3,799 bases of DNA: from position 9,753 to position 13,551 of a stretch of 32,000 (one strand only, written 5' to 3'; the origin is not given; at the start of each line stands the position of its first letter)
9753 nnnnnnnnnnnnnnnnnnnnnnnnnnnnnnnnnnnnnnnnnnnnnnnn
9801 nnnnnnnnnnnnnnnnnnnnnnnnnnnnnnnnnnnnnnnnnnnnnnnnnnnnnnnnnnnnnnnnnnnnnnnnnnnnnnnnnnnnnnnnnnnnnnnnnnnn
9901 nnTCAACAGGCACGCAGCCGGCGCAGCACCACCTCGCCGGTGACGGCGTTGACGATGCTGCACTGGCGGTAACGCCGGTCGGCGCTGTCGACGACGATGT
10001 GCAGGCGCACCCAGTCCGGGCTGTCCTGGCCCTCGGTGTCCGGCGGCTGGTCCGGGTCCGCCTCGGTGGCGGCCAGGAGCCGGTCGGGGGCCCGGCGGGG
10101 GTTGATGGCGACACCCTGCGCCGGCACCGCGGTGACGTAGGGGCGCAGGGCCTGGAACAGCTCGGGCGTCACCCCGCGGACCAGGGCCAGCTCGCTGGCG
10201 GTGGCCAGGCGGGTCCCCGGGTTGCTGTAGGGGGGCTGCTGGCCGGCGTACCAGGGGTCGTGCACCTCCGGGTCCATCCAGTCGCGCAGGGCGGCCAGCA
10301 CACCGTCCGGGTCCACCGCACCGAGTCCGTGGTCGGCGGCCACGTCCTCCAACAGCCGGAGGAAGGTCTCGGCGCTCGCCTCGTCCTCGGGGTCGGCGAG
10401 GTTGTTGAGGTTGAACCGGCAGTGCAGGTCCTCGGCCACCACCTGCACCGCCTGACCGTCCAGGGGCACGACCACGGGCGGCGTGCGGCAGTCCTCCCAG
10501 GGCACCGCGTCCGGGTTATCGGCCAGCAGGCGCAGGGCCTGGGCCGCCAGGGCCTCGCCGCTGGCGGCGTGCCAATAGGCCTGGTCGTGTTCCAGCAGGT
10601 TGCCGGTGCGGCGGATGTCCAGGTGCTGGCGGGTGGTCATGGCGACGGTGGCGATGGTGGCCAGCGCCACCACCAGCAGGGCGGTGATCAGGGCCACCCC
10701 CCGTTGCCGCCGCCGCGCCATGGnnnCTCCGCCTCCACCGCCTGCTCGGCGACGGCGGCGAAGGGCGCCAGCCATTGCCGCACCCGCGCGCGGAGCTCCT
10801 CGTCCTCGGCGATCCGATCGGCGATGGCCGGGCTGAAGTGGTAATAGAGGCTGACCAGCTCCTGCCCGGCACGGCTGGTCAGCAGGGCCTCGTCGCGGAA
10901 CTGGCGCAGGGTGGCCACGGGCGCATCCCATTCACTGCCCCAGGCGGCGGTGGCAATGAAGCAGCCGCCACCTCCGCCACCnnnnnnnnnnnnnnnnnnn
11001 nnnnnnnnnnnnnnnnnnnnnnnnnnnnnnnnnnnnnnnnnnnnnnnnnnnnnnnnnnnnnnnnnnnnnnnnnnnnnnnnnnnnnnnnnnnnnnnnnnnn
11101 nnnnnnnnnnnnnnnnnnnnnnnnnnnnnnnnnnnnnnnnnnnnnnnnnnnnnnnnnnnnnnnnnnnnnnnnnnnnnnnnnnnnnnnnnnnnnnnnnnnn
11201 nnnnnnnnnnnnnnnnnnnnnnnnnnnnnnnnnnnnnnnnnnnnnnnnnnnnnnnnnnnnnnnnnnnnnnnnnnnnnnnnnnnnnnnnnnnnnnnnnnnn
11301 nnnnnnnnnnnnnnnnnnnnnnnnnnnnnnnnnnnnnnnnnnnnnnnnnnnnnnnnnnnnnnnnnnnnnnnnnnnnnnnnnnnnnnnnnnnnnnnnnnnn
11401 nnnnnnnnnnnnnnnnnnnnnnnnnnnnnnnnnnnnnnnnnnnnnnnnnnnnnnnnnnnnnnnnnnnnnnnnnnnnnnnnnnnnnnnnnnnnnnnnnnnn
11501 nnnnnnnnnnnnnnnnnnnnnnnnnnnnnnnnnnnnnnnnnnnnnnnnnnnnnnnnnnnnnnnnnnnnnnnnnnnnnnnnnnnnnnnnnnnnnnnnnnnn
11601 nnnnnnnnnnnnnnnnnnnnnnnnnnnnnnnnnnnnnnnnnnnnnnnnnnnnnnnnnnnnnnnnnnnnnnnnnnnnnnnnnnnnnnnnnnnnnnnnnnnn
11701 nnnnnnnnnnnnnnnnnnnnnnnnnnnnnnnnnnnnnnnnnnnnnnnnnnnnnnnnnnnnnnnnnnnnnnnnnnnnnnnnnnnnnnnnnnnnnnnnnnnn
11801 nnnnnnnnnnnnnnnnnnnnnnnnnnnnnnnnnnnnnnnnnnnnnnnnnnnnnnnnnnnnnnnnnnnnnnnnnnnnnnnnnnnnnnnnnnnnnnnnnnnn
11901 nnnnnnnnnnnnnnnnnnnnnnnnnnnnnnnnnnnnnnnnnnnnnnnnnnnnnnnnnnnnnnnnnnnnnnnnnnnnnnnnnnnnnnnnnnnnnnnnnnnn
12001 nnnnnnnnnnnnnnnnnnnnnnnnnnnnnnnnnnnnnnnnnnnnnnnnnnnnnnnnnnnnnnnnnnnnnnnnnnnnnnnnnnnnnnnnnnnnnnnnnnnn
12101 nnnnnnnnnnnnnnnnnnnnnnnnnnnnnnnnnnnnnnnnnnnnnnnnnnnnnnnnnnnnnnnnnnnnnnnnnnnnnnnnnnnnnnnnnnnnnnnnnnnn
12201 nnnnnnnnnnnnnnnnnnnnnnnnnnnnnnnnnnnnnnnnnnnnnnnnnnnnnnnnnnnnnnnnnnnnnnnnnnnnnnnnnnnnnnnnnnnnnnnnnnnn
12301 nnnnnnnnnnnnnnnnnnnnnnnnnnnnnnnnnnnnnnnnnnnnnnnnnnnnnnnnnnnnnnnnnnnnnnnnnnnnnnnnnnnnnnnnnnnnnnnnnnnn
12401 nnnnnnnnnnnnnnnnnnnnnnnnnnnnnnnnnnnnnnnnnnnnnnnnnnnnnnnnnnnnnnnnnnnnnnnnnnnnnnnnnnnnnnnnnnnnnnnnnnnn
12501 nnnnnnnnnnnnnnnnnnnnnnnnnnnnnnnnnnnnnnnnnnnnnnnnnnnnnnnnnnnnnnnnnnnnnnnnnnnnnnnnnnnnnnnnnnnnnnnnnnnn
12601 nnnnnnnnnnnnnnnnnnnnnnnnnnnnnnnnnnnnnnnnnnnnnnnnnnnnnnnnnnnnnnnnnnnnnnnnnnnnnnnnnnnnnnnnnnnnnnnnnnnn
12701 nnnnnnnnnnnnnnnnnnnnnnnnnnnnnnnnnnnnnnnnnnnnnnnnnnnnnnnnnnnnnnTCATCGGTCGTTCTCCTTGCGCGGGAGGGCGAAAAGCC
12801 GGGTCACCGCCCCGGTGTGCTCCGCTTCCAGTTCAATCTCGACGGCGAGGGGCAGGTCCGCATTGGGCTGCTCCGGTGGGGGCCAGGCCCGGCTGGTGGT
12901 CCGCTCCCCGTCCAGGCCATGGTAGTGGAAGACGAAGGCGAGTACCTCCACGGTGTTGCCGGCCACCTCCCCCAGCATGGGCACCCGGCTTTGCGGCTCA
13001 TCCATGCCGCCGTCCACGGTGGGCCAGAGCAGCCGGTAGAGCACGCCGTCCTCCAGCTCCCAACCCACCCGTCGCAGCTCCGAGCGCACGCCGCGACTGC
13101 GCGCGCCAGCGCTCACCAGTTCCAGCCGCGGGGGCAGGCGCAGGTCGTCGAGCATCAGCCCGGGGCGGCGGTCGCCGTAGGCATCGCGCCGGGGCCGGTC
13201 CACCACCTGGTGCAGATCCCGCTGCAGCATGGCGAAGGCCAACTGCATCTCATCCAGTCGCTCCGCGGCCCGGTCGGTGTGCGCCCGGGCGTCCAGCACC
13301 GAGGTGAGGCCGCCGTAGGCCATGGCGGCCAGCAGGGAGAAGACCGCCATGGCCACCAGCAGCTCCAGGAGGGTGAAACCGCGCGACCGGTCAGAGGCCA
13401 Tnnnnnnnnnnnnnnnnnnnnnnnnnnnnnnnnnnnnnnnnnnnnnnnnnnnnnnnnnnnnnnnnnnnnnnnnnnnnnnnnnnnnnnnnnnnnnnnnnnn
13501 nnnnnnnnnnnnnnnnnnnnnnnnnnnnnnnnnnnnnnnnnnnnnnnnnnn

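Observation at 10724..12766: Subtilisin gene inserted codon-tight between gspJ and gspK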

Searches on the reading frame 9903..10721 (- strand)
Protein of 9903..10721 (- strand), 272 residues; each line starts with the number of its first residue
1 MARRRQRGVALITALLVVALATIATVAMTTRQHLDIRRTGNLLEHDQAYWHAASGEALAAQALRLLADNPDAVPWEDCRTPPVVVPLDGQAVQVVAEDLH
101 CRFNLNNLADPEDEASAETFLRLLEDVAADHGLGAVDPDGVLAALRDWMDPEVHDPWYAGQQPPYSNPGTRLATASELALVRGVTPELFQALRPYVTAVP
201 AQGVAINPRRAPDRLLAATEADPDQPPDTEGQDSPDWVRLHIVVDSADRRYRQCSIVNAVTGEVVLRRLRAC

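Call 5: search_protein_families(library=pfam, proteins=[window:9903-10721:-], max_evalue=0.01)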
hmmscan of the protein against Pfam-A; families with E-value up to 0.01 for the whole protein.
window:9903-10721:- (272 aa): 1 family
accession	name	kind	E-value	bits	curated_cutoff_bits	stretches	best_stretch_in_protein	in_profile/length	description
PF21687.3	T2SSK_1st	-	2.9e-24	86.3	26.2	1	102-200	2-106/107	Type II secretion system (T2SS), protein K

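Call 8: search_protein_families(library=ncbifam, proteins=[window:9903-10721:-], max_evalue=0.01)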
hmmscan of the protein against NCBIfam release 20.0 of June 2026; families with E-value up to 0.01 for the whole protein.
window:9903-10721:- (272 aa): 1 family
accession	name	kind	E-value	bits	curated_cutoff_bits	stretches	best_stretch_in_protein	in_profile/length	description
NF037980.1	T2SS_GspK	equivalog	2.5e-48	165.2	130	1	6-220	1-227/307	type II secretion system minor pseudopilin GspK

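Call 14: find_related_loci(query=window:9903-10721:-, collection=genome_contigs, flank=6000)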
Query window:9903-10721:- (272 aa) in genome_contigs; peptide patterns used: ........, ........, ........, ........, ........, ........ (x = any residue, [..] = any of these).
82 stretches matched a pattern; 9 encode a relative of the query (tblastn E <= 1e-3); 9 distinct loci.
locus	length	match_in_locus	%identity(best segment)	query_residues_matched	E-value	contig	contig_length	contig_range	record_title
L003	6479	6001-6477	82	4-162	1e-84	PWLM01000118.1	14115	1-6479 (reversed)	MAG: Bacillus sp. (in: Bacteria) isolate CSSed10_241R1 CS-Sed10-C9586, whole genome shotgun sequence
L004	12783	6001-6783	47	4-272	6e-64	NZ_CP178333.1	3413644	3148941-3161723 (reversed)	Ectothiorhodospira shaposhnikovii strain PHS-Q chromosome, complete genome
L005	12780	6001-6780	45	6-272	9e-62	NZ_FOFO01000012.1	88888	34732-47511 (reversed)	Ectothiorhodospira magna strain B7-7, whole genome shotgun sequence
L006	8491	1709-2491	45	4-272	7e-61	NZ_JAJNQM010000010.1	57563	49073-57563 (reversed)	Ectothiorhodospira lacustris strain B14B assembly_contig_10, whole genome shotgun sequence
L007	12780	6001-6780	45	4-272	2e-60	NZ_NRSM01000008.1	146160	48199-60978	Ectothiorhodospira shaposhnikovii strain DSM 243 scaffold0008, whole genome shotgun sequence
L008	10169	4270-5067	47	3-272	7e-57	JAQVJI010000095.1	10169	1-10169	MAG: Chromatiales bacterium isolate STE_6 NODE_17000_length_10169_cov_7.151663_Sandtown_E, whole genome shotgun sequence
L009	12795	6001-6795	46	5-272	3e-53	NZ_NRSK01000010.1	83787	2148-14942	Ectothiorhodospira mobilis strain DSM 237 scaffold0010, whole genome shotgun sequence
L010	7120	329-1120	45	5-272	5e-52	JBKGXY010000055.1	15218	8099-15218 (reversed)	MAG: Ectothiorhodospira sp. isolate C1M08_12 NODE_2311_length_15218_cov_5.165337, whole genome shotgun sequence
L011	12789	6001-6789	47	6-272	1e-60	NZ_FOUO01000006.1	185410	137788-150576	Ectothiorhodospira mobilis strain DSM 4180, whole genome shotgun sequence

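Call 26: find_related_loci(query=A2, collection=metagenome_contigs, flank=5000)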
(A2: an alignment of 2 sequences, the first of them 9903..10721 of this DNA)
Query A2 (272 aa) in metagenome_contigs; peptide patterns used: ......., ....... (x = any residue, [..] = any of these).
135 stretches matched a pattern; 7 encode a relative of the query (tblastn E <= 1e-3); 7 distinct loci.
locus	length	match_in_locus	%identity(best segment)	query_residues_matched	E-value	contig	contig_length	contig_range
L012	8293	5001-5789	40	3-272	2e-51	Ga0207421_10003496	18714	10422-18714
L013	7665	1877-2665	40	3-272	4e-50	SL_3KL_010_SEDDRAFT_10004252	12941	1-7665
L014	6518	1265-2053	40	3-272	5e-50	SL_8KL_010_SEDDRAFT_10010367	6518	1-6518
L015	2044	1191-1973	41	4-272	2e-50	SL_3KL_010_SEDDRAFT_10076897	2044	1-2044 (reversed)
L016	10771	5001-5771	40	6-272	4e-46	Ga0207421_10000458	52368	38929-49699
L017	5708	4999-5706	40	9-251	3e-42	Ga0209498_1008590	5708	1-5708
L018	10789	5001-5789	40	3-272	2e-51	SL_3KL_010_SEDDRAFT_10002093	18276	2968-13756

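Call 32: search_protein_families(library=ncbifam, proteins=[L008:5098-7848:+, L007:5487-5972:+, L011:4254-4625:+, L011:4585-5310:+, L011:6903-7892:+], max_evalue=0.001)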
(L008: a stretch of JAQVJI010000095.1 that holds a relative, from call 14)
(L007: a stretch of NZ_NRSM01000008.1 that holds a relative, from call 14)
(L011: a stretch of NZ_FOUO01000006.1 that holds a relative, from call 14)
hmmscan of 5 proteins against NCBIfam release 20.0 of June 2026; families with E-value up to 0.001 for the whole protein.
L008:5098-7848:+ (916 aa): 4 families
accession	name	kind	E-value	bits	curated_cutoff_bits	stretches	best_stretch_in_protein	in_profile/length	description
TIGR03921.1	T7SS_mycosin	equivalog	5.5e-40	137.6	278.75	2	255-514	48-293/353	type VII secretion-associated serine protease mycosin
NF033595.1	denti_PrtP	equivalog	6.5e-18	64.7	300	1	327-505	342-502/606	dentilisin complex serine proteinase subunit PrtP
TIGR03895.1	protease_PatA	subfamily_domain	1e-09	37.7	421.05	1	259-478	1-206/606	PatA/PatG family cyanobactin maturation protease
NF040809.1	germ_prot_CspBA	exception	6.7e-05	20.7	1250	1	176-368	649-830/1099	bifunctional germination protease/germinant receptor pseudoprotease CspBA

L007:5487-5972:+ (161 aa): 7 families
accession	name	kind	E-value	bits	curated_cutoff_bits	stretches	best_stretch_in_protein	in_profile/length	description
TIGR01575.1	rimI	equivalog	1e-06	28.9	86.4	1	29-156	12-132/132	ribosomal protein S18-alanine N-acetyltransferase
NF007527.0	PRK10140.1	equivalog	5.4e-05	23.1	236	1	3-157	6-159/162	N-acetyltransferase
NF040504.1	resist_ArsN1b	equivalog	9e-05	22.3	210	1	3-140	1-140/159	arsinothricin resistance N-acetyltransferase ArsN1 family B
TIGR03585.1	PseH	equivalog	0.00015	21.9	93.1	1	45-157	48-156/156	UDP-4-amino-4,6-dideoxy-N-acetyl-beta-L-altrosamine N-acetyltransferase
NF040503.1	resist_ArsN1a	equivalog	0.00034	20.4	170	1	3-138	1-138/159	arsinothricin resistance N-acetyltransferase ArsN1 family A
NF040502.1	PPT_acetyltrans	equivalog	0.00048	19.9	300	1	74-142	84-151/183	phosphinothricin N-acetyltransferase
NF002959.0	PRK03624.1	equivalog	0.00086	19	124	0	83-135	80-131/147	GNAT family acetyltransferase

L011:4254-4625:+ (123 aa): 1 family
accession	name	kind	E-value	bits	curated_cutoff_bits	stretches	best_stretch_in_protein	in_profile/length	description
NF049845.1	Xre_ParS_antitoxin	subfamily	1.8e-07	31.2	90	1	16-112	5-99/112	type II RES/Xre toxin-antitoxin system antitoxin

L011:4585-5310:+ (241 aa): 0 families

L011:6903-7892:+ (329 aa): 3 families
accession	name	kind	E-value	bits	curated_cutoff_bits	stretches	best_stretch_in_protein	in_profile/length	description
NF007361.0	PRK09857.1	equivalog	8.5e-13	48.4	583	1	6-130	7-128/292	recombination-promoting nuclease RpnA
NF007418.0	PRK09956.1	equivalog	2.3e-12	46.6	583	1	7-283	8-285/308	ISNCY family transposase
TIGR01784.1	T_den_put_tspse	subfamily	2.9e-08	33.9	52.1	1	8-121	1-109/273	Rpn family recombination-promoting nuclease/putative transposase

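Call 83: search_protein_families(library=ncbifam, proteins=[L008:7630-7848:+, L008:5194-7848:+], max_evalue=10)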
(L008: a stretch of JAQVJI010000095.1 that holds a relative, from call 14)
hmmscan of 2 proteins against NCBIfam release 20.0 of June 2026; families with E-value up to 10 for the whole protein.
L008:7630-7848:+ (72 aa): 1 family
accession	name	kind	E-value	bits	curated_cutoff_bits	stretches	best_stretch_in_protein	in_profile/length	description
NF038115.1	SVAGG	subfamily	8e-05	21.8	150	1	4-57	357-405/407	SVAGG family GlyGly-CTERM protein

L008:5194-7848:+ (884 aa): 8 families
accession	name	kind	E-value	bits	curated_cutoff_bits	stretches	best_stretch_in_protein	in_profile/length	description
TIGR03921.1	T7SS_mycosin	equivalog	4.8e-40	137.7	278.75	2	223-482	48-293/353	type VII secretion-associated serine protease mycosin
NF033595.1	denti_PrtP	equivalog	6.6e-18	64.6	300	2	295-473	342-502/606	dentilisin complex serine proteinase subunit PrtP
TIGR03895.1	protease_PatA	subfamily_domain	9.4e-10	37.9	421.05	1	227-446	1-206/606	PatA/PatG family cyanobactin maturation protease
NF040809.1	germ_prot_CspBA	exception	6.1e-05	20.8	1250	1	144-336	649-830/1099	bifunctional germination protease/germinant receptor pseudoprotease CspBA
NF040553.1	SGO_0316_fam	subfamily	0.00098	16.9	1400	1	397-474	684-764/1486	SGO_0316/SGO_0317 family LPXTG-anchored serine peptidase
NF038115.1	SVAGG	subfamily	0.001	18.2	150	1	796-869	367-405/407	SVAGG family GlyGly-CTERM protein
NF040808.2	CspC_non_triad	exception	0.043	12.2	675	1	138-333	87-280/556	bile acid germinant receptor pseudoprotease CspC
TIGR01811.1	sdhA_Bsu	subfamily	0.11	11.2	541.35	1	311-412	137-227/603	succinate dehydrogenase (quinone) flavoprotein subunit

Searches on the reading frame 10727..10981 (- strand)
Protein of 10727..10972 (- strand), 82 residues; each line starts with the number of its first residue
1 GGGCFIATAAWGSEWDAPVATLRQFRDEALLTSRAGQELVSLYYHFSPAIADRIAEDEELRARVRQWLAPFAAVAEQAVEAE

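Call 29: find_homologous_proteins(query=window:10727-10972:-, max_evalue=0.001)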
Query seq(82 aa) (82 aa): 7 proteins with E <= 0.001 among 15 candidates.
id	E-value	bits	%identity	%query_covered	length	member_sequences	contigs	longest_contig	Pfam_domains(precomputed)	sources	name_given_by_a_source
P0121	4.7e-16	76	52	94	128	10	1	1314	-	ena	-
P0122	7.8e-15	72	58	82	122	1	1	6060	-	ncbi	-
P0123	1.3e-13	69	45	98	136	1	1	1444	-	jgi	jgi:hypothetical protein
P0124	8.4e-12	63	49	89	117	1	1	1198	-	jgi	jgi:hypothetical protein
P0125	3.4e-10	58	52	71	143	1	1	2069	-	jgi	-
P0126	5.8e-10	57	51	82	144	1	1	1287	-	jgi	jgi:hypothetical protein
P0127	6.0e-7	47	48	79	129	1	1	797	-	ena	-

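Call 32: search_protein_families(library=ncbifam, proteins=[P0121], max_evalue=0.001)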
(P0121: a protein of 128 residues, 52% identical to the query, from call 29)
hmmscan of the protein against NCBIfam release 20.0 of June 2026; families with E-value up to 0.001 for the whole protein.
P0121 (128 aa): 1 family
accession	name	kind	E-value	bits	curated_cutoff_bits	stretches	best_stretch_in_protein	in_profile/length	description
NF041770.1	CFI_box_CTERM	domain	5.3e-30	103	40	1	20-88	1-69/69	CFI-box-CTERM domain-containing protein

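Call 54: predict_structure(alignment_id=A4)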
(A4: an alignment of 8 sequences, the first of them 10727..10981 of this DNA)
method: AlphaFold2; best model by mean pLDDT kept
length: 85 residues; sequences in the alignment: 8
mean_pLDDT: 89.9   pTM: 0.77
mean pLDDT of the five models: 89.9, 87.8, 87.4, 87.0, 86.0
residues with pLDDT >= 90: 70; 70-90: 9; 50-70: 3; < 50: 3
segments of 3 or more residues with pLDDT < 50: 1-3
pLDDT, mean of each block of 10 residues (from residue 1): 66 91 93 94 94 95 96 93 83
secondary structure, 60 per line:
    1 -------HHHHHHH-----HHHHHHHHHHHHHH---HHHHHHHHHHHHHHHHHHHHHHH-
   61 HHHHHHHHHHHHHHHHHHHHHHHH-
elements in order: H8-14 H20-33 H37-59 H61-84

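Call 56: fold_search(model_id=the predicted structure, library=pdb)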
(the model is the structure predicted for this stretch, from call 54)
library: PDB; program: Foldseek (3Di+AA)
matches with E <= 10: 0; with E <= 0.001: 0
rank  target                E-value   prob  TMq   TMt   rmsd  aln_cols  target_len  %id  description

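Call 57: search_protein_representatives(alignment_id=A4)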
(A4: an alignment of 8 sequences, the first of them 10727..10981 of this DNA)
Query: 8 sequences, 128 profile positions. Proteins with E-value up to 0.001 (for the whole library): 30326; up to 1e-10: 21862; up to 1e-30: 1742. The best 150 are listed.
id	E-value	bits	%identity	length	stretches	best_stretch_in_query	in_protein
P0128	4.0e-76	269.2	-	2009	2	10-111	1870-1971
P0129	5.4e-59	213.9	-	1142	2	5-120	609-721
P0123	3.1e-48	179.1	-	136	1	5-122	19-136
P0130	6.0e-48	178.2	-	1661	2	9-94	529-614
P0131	5.4e-46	171.8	-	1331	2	10-118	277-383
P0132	5.9e-41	155.5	-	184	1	7-112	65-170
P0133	2.8e-40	153.4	-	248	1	7-114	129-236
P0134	2.3e-39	150.4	-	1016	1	2-112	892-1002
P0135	3.3e-39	149.9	-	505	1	11-112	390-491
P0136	7.3e-39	148.8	-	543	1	8-112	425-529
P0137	8.7e-39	148.5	-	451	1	6-112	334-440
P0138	1.9e-38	147.4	-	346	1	8-120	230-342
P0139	2.5e-38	147.1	-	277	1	8-115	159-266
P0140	4.0e-38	146.4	-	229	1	14-114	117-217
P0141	4.7e-38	146.2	-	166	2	9-120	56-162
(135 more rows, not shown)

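Call 59: search_protein_families(library=pfam, alignment_id=A5, max_evalue=0.00001)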
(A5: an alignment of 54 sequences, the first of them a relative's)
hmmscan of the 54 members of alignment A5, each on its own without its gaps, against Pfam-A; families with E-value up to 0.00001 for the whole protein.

A. member 1, P0134 (1016 aa): 0 families

B. families by the number of members that match (of 54 scanned): 67 families (the first 25 are shown)
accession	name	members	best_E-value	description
PF00041.27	fn3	8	8.5e-21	Fibronectin type III domain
PF22352.2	K319L-like_PKD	6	2.7e-58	K319L-like, PKD domain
PF18911.6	PKD_4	6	1.4e-39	PKD domain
PF22073.2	Cep192_D4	6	2.5e-23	Cep192 domain 4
PF22544.2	HYDIN_VesB_CFA65-like_Ig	5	1e-23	HYDIN/CFA65/VesB-like, Ig-like domain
PF13620.12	CarboxypepD_reg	4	5e-24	Carboxypeptidase regulatory-like domain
PF15780.11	ASH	4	1.3e-15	Abnormal spindle-like microcephaly-assoc'd, ASPM-SPD-2-Hydin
PF07610.17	DUF1573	4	2.4e-11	Protein of unknown function (DUF1573)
PF21027.3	Sde0182_C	3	7.4e-13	Cellulose-binding protein Sde0182, C-terminal domain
PF17963.7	Big_9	3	1.7e-12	Bacterial Ig domain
PF25778.1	DUF7948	2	4.1e-50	Domain of unknown function (DUF7948)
PF18998.6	Flg_new_2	2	1.5e-42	Divergent InlB B-repeat domain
PF00801.26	PKD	2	5.9e-33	PKD domain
PF06739.17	SBBP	2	3.3e-31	Beta-propeller repeat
PF10282.15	Lactonase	2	5.6e-13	Lactonase, 7-bladed beta-propeller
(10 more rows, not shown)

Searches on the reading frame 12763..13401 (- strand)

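Call 8: search_protein_families(library=ncbifam, proteins=[window:12763-13401:-], max_evalue=0.01)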
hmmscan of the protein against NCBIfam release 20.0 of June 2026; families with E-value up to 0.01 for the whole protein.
window:12763-13401:- (212 aa): 15 families
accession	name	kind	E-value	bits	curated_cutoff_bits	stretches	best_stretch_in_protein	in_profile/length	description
TIGR01711.1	gspJ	equivalog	3.8e-28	98.6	64.85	1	7-204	1-190/192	type II secretion system minor pseudopilin GspJ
TIGR02532.1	IV_pilin_GFxxxE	domain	6e-09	35.4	16.3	1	7-29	2-24/24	prepilin-type N-terminal cleavage/methylation domain-containing protein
TIGR01707.1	gspI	equivalog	3.5e-07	30.6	44.35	1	8-67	1-53/101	type II secretion system minor pseudopilin GspI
NF006453.0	PRK08808.1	equivalog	1e-06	27.9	295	0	156-206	152-202/211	type II secretion system protein J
TIGR02596.1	TIGR02596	subfamily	3.5e-06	27.2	70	1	9-65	1-57/196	Verru_Chthon cassette protein D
NF041002.1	pilin_ComGF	equivalog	3.6e-05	24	80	1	7-67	2-60/139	competence type IV pilus minor pilin ComGF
NF041013.1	T4P_ComGE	equivalog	5.6e-05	23.2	49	1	7-55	4-52/83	competence type IV pilus minor pilin ComGE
NF038304.1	EPS_HpsC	equivalog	0.0001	22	200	1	4-67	18-81/318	hormogonium polysaccharide secretion pseudopilin HpsC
TIGR01710.1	typeII_sec_gspG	equivalog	0.00013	22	88.85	1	7-63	1-56/134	type II secretion system major pseudopilin GspG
TIGR01708.2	typeII_sec_gspH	equivalog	0.00022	21.3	80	1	6-50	1-44/169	type II secretion system minor pseudopilin GspH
TIGR02599.1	TIGR02599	subfamily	0.00025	20.4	256.5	1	8-66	1-59/361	Verru_Chthon cassette protein C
NF007848.0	PRK10557.1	equivalog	0.00029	20.2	120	1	4-64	8-68/192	prepilin peptidase-dependent protein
NF007862.0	PRK10574.1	equivalog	0.0017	18.5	138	1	5-43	3-41/145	prepilin peptidase-dependent pilin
NF041775.1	typeIV_PilA_Myxo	equivalog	0.0026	17.7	400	1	4-44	8-47/214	type IV pilin protein PilA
NF007800.0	PRK10506.1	equivalog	0.0048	16.7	158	1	4-29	6-31/163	prepilin peptidase-dependent protein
